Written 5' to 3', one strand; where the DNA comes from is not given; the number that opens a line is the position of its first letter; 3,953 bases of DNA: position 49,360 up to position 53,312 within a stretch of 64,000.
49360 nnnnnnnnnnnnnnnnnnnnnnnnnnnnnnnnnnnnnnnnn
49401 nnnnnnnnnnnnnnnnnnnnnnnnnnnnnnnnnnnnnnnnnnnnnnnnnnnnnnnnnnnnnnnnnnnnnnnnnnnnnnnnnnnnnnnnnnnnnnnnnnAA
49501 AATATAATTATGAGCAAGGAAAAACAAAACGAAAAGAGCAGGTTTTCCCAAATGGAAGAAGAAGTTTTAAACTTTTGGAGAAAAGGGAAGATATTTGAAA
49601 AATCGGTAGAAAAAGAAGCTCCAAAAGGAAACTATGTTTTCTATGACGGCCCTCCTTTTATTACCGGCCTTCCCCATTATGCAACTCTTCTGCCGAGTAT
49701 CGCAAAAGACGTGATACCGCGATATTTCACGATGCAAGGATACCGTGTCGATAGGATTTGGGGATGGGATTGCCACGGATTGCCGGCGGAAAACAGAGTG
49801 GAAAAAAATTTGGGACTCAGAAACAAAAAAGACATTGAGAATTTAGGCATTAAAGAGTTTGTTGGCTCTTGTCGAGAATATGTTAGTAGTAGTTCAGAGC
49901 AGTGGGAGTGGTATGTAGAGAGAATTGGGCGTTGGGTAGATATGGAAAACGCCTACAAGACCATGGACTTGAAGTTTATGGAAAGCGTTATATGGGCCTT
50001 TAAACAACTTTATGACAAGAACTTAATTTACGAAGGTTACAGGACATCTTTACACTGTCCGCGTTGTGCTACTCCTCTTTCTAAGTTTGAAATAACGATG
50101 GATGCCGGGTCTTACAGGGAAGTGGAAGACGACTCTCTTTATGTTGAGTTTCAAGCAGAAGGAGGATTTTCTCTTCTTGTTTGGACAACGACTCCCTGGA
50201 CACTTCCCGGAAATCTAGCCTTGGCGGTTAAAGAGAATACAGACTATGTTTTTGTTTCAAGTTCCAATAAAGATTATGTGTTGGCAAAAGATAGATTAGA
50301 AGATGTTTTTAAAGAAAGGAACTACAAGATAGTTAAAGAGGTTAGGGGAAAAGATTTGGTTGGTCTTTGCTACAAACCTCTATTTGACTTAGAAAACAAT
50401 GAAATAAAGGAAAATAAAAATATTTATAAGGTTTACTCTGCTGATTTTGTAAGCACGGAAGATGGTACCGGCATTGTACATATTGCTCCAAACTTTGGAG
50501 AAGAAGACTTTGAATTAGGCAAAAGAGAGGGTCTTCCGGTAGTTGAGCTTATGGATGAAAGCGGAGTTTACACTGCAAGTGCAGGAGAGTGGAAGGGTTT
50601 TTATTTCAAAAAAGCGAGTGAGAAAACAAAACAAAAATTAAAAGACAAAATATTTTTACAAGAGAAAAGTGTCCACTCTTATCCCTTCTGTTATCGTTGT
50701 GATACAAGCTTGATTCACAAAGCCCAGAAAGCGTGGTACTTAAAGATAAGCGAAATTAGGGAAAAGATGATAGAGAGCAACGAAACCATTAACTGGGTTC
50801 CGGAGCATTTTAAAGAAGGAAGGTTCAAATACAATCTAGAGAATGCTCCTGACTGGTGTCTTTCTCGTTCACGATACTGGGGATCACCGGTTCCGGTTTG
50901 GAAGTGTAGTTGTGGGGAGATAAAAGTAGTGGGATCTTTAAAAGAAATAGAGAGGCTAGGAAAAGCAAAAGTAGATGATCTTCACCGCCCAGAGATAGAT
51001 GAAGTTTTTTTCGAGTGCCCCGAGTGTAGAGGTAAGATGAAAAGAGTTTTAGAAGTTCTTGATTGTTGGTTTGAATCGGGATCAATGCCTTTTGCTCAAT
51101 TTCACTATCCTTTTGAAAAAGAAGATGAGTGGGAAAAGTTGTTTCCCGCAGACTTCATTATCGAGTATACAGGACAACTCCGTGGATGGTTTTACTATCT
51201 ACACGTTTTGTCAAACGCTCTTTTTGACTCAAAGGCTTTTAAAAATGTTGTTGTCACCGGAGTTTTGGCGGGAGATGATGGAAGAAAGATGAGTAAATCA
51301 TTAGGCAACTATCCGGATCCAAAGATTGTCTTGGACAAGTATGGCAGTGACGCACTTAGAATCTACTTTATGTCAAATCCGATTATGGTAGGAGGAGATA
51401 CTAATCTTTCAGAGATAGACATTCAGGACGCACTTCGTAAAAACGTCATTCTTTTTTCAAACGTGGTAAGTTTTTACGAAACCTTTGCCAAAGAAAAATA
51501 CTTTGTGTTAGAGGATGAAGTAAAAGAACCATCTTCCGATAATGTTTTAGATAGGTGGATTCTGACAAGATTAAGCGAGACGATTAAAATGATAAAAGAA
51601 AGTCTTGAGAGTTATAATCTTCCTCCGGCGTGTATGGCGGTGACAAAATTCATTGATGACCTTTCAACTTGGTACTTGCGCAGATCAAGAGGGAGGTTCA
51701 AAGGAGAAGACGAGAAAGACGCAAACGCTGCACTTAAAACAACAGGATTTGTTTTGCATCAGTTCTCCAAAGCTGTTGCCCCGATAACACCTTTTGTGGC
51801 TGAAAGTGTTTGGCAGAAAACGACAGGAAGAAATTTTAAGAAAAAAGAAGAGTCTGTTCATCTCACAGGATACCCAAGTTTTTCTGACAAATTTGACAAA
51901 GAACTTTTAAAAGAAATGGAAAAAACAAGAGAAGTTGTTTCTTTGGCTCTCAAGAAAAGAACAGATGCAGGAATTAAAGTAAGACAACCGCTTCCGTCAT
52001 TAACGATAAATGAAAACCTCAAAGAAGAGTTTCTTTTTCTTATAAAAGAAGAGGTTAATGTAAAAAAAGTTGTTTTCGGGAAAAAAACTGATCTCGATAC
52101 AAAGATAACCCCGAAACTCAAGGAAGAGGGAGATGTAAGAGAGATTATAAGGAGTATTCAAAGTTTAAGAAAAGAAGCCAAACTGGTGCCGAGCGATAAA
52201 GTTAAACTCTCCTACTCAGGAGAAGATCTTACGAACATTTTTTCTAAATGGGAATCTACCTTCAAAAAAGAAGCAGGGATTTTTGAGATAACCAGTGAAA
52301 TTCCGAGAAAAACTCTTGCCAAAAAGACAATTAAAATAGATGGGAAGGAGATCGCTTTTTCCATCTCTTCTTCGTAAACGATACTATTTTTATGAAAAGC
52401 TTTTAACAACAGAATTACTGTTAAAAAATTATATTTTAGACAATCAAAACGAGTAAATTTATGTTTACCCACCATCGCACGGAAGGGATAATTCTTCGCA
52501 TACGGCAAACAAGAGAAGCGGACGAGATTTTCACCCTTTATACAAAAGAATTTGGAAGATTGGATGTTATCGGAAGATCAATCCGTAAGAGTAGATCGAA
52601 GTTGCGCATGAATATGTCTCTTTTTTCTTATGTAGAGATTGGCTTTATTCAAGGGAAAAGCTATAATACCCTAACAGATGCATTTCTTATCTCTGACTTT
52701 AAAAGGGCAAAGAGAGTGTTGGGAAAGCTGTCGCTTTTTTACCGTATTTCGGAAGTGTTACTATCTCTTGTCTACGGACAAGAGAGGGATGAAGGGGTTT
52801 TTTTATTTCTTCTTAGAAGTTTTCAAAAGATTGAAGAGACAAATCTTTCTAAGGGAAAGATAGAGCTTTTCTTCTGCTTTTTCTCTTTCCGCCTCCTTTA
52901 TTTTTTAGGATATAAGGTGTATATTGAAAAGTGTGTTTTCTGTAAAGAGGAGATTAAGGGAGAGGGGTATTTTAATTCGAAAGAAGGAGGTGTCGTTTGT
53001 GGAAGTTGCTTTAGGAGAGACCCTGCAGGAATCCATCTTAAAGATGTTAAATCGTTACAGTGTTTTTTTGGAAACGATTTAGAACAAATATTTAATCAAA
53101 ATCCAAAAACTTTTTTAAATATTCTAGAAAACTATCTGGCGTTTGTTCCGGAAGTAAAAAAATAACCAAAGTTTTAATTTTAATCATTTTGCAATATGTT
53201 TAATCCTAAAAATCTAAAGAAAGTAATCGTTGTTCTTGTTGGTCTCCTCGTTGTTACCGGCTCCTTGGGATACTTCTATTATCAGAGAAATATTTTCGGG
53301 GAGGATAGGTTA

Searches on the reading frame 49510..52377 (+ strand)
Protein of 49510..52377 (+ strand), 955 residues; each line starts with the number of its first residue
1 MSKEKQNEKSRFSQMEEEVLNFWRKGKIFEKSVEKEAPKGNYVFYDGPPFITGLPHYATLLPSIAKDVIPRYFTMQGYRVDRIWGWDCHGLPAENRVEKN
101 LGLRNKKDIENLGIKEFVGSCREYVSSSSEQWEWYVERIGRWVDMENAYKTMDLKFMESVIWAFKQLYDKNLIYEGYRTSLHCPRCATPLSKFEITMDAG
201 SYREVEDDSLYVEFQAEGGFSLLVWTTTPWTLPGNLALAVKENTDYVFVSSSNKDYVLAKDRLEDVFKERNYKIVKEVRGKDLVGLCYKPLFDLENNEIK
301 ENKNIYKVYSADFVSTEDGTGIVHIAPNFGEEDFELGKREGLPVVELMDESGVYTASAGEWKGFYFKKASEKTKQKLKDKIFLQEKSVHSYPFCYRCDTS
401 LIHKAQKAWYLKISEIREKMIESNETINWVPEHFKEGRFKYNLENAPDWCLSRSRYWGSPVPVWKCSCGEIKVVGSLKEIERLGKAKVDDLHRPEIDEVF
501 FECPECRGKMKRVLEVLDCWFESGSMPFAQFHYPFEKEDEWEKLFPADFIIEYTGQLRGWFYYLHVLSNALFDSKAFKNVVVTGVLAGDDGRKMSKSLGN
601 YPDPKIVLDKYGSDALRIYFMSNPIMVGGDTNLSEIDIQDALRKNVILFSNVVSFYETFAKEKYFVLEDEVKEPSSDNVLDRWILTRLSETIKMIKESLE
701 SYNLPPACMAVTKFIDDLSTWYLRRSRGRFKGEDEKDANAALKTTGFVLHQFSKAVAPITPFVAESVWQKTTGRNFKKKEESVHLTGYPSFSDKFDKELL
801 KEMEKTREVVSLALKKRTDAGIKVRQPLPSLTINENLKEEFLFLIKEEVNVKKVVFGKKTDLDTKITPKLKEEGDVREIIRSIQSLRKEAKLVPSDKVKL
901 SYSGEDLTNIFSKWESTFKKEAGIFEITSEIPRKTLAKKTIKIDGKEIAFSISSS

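Call 15: search_solved_structures(query=window:49510-52374:+, show_alignments=1)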
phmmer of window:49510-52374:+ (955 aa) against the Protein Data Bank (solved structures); distinct sequences matched with E-value up to 0.001: 62 (the best 60 are shown).
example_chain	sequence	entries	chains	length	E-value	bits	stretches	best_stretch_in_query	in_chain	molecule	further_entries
8c8v_A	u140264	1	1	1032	5.8e-202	676.3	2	9-866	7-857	Isoleucine--tRNA ligase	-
8c8u_A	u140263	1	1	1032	6e-202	676.3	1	9-862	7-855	Isoleucine--tRNA ligase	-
8c9d_A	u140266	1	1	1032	2.3e-200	671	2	9-866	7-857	Isoleucine--tRNA ligase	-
9w01_B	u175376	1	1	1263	3.2e-200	670.6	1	8-860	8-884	Isoleucine--tRNA ligase, cytoplasmic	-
8c8w_A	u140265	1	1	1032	3.7e-200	670.3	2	9-866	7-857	Isoleucine--tRNA ligase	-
6ldk_A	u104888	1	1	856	1.6e-198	665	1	12-779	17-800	Isoleucine--tRNA ligase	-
1ile_A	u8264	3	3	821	1.3e-197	661.9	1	9-822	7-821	ISOLEUCYL-TRNA SYNTHETASE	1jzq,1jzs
8wnd_A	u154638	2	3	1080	1.5e-196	658.4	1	7-856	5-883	isoleucine--tRNA ligase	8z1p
9wqs_A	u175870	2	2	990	2.2e-194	651.2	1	7-856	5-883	Isoleucine--tRNA ligase, cytoplasmic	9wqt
7d5c_A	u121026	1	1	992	2.3e-194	651.2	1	7-856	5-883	Isoleucine--tRNA ligase, cytoplasmic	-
8c9e_A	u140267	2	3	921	4.6e-87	296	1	15-794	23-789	Isoleucine--tRNA ligase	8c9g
8c9f_A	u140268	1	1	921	1.5e-85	291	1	15-794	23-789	Isoleucine--tRNA ligase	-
1ffy_A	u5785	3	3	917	3.5e-84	286.5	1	15-802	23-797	ISOLEUCYL-TRNA SYNTHETASE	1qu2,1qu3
8wnf_A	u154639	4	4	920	6.3e-70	239.3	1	10-771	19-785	Isoleucine--tRNA ligase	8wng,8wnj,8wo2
8wni_A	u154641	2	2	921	6.3e-70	239.3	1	10-771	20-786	Isoleucine--tRNA ligase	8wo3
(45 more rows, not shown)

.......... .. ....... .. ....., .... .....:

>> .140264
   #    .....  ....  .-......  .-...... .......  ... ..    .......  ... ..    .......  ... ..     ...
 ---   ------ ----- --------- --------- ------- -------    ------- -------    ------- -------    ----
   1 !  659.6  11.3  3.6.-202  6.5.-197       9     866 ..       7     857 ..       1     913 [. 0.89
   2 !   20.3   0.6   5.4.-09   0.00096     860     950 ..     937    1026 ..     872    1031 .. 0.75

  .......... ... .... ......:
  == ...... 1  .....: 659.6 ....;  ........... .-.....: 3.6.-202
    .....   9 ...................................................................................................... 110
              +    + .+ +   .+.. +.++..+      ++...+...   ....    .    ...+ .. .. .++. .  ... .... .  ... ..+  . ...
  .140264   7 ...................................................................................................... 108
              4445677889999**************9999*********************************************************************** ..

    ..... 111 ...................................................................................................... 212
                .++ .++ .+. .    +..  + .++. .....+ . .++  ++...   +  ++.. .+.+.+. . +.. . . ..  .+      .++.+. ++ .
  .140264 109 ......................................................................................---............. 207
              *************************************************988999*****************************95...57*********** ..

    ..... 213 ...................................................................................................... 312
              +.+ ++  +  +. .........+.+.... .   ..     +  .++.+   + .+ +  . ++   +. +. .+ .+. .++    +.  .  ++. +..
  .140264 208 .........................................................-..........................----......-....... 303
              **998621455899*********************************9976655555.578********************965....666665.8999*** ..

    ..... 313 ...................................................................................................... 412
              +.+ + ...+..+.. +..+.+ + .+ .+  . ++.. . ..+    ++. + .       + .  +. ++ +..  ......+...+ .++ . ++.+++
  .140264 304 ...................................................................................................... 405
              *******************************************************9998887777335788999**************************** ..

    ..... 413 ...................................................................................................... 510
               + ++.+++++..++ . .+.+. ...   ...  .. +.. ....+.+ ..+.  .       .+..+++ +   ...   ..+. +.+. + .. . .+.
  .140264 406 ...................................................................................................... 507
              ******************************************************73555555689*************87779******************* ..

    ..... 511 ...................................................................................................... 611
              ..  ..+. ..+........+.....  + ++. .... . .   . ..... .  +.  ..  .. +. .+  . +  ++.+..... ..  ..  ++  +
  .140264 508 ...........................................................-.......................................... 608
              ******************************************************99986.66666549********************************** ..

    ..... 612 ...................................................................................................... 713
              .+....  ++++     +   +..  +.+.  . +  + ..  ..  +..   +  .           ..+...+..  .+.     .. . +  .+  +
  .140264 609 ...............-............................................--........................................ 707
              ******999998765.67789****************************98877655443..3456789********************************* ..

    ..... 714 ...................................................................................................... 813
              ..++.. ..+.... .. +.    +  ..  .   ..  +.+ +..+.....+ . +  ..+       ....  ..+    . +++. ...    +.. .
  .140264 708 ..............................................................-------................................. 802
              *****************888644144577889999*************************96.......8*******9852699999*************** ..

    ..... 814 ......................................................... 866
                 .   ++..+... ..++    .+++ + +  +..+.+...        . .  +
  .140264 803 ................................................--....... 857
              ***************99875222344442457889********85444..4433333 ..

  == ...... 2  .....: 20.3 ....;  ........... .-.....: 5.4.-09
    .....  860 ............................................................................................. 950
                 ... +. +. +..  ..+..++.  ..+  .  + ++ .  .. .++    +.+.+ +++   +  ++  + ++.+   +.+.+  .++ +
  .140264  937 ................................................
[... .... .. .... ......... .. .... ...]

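Call 16: search_protein_families(library=ncbifam, proteins=[window:49510-52374:+], max_evalue=0.00001)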
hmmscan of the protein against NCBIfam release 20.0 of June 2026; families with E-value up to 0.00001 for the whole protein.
window:49510-52374:+ (955 aa): 15 families
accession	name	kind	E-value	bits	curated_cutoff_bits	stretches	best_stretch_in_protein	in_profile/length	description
TIGR00392.1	ileS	equivalog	8.4e-253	841.4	621.4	1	6-840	2-856/861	isoleucine--tRNA ligase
NF000258.1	MupB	exception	8.1e-196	652.9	1900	1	16-855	9-847/1033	mupirocin-resistant isoleucine--tRNA ligase MupB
NF000257.1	MupA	exception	2.4e-185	618.2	1900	1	13-855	6-845/1024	mupirocin-resistant isoleucine--tRNA ligase MupA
TIGR00422.1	valS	equivalog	1.1e-129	433.9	612.1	2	310-855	258-779/863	valine--tRNA ligase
NF009687.0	PRK13208.1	equivalog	3.6e-116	389.3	738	2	307-857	254-789/801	valine--tRNA ligase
NF004349.1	PRK05729.1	equivalog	3e-109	366.5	704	2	307-839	249-747/860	valine--tRNA ligase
NF040702.1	ileS_w_GNAT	exception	9.2e-93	311.6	1999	2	254-774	446-959/1100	isoleucine--tRNA ligase, N-acetyltransferase domain-containing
NF011492.0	PRK14900.1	equivalog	1.3e-71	241.8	1783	2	304-822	262-758/1044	valine--tRNA ligase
NF008957.0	PRK12300.1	subfamily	1.5e-53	182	677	2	9-328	3-316/946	leucine--tRNA ligase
NF000540.1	alt_ValS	exception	3.1e-52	177.6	900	2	386-838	365-805/827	valine--tRNA ligase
TIGR00395.1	leuS_arch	equivalog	7.1e-48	163.3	648.5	2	561-889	591-877/938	leucine--tRNA ligase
TIGR00396.1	leuS_bact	equivalog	1.6e-32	112.5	548.4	2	12-200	3-173/843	leucine--tRNA ligase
TIGR00398.1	metG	equivalog_domain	5.6e-26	91.3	336.35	2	573-768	308-498/530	methionine--tRNA ligase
NF008900.0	PRK12267.1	equivalog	5e-18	64.9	598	1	536-819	244-526/648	methionine--tRNA ligase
NF001100.0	PRK00133.1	equivalog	2.1e-16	59.6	587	1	392-810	173-546/676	methionine--tRNA ligase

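Call 36: find_encoding_contigs(protein=window:49510-52377:+, flank=10000, max_places=4)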
Protein window:49510-52377:+ (955 aa): no gene with exactly this product is on record in the collection.

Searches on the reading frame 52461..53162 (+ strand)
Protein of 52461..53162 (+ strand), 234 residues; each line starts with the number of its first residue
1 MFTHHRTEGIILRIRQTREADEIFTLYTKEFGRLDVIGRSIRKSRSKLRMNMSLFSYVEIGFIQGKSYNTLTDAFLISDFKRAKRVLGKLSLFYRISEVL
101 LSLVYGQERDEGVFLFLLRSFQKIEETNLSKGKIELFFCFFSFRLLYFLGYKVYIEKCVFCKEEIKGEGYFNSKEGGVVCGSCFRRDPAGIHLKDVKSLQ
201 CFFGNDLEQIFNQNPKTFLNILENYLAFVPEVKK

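Call 16: search_protein_families(library=ncbifam, proteins=[window:52461-53162:+], max_evalue=0.00001)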
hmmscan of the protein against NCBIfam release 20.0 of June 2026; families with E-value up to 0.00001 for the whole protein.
window:52461-53162:+ (234 aa): 1 family
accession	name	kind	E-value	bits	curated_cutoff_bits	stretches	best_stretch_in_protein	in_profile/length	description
TIGR00613.1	reco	equivalog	2.7e-29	102.3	48.7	1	6-214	2-205/239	DNA repair protein RecO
